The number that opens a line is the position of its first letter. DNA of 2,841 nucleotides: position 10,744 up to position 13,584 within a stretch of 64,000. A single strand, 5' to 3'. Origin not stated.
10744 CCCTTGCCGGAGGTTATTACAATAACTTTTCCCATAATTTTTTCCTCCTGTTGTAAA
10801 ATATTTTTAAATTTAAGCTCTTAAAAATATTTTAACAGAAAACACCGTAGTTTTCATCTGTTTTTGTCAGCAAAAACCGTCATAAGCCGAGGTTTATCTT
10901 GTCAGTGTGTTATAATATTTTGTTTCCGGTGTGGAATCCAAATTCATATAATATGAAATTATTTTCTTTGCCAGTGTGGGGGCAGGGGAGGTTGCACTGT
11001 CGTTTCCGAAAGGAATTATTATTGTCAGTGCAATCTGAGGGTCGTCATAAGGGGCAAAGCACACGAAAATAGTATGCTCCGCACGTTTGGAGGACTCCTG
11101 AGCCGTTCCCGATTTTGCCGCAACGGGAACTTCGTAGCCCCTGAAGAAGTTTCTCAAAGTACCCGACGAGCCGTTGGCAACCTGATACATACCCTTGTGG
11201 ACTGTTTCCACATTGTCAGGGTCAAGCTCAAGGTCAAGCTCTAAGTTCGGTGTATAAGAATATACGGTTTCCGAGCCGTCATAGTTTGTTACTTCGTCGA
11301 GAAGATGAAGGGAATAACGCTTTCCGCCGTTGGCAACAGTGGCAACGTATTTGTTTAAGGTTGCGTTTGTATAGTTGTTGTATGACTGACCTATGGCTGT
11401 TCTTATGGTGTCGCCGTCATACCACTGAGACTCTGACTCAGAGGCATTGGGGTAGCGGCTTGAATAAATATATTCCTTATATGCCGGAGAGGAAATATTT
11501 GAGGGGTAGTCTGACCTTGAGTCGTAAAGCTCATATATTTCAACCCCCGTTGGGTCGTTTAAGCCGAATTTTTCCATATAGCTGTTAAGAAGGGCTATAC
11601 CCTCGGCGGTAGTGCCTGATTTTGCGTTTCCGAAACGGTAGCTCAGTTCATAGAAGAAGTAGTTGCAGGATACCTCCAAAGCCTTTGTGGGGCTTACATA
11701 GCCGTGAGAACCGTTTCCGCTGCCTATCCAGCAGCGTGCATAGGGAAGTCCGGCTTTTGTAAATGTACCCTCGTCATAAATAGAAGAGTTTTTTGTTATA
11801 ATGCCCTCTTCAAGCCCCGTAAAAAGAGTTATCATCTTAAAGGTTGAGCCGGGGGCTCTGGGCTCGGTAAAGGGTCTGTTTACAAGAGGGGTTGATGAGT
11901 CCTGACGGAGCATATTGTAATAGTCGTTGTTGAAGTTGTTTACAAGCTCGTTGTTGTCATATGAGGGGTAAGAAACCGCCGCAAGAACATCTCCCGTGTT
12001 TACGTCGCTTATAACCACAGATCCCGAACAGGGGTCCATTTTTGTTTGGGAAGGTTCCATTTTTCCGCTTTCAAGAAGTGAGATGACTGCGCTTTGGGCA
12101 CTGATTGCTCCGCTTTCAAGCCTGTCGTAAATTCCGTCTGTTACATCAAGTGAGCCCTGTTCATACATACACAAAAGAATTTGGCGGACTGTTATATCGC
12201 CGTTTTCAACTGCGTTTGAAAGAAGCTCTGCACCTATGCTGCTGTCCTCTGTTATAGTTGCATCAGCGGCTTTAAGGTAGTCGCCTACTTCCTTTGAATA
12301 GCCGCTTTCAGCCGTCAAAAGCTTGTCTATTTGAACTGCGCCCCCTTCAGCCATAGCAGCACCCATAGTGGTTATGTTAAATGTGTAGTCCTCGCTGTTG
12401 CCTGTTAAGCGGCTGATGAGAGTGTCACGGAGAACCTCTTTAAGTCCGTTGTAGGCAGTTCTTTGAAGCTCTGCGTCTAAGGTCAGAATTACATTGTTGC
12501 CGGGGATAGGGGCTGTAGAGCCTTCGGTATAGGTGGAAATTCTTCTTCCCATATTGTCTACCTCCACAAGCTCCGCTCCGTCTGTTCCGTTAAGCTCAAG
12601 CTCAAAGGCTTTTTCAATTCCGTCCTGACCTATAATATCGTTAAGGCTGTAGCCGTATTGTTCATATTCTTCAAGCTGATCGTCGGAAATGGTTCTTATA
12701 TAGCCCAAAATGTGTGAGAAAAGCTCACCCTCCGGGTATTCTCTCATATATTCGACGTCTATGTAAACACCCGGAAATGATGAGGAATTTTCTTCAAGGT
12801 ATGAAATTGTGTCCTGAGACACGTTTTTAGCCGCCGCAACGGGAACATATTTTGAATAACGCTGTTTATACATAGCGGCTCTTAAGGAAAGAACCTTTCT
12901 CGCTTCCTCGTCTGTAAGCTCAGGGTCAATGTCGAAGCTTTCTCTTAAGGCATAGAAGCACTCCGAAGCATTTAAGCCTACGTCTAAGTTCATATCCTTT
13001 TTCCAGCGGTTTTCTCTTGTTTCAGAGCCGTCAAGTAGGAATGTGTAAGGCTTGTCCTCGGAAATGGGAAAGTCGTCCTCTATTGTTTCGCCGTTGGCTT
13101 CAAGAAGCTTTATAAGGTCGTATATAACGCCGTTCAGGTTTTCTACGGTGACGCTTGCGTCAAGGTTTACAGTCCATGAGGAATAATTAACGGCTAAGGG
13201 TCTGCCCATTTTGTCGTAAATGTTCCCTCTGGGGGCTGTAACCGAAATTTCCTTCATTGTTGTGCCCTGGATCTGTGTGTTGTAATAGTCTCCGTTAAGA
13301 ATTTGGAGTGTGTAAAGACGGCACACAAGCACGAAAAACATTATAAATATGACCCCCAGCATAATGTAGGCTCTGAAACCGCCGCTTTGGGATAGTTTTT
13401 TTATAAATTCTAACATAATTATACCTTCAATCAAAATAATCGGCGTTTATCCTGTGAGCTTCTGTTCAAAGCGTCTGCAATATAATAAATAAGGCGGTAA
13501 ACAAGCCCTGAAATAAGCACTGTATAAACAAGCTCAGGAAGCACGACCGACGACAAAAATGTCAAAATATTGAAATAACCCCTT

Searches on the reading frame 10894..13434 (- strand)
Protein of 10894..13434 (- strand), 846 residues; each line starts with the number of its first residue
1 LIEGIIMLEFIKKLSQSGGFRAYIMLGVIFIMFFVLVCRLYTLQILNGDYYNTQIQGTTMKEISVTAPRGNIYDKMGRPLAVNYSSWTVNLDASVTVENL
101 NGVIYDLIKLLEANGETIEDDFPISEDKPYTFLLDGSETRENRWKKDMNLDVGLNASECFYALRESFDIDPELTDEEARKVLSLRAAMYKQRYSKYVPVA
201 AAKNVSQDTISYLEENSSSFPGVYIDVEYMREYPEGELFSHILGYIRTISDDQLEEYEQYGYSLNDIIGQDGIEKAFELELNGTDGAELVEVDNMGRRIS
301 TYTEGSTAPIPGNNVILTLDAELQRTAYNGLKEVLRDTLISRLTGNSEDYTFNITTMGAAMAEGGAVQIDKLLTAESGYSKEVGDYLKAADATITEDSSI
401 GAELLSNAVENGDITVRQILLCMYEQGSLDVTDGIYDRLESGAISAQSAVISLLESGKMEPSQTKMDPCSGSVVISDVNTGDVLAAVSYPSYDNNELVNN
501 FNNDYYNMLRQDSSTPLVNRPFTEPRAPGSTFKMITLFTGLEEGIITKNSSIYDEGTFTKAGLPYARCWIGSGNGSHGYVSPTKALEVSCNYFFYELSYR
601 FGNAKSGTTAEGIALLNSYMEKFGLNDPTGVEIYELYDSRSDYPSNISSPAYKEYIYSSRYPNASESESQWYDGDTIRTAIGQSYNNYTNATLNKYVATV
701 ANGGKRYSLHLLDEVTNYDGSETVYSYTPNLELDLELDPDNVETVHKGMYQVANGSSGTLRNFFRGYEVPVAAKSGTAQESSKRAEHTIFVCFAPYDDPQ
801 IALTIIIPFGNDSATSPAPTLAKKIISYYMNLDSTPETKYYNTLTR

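Call 51: search_protein_families(library=pfam, proteins=[window:10894-13434:-], max_evalue=0.001)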
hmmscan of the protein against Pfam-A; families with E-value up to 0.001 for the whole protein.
window:10894-13434:- (846 aa): 3 families
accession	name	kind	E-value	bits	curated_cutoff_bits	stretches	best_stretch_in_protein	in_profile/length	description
PF00905.27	Transpeptidase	-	2.7e-48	165.1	22.1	1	471-826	1-298/299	Penicillin binding protein transpeptidase domain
PF03717.20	PBP_dimer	-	1.2e-43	150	24.4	1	65-301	2-178/180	Penicillin-binding Protein dimerisation domain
PF21922.1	PBP_dimer_2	-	3.4e-05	24.5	27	0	227-258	21-53/83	Penicillin binding protein A dimerisation domain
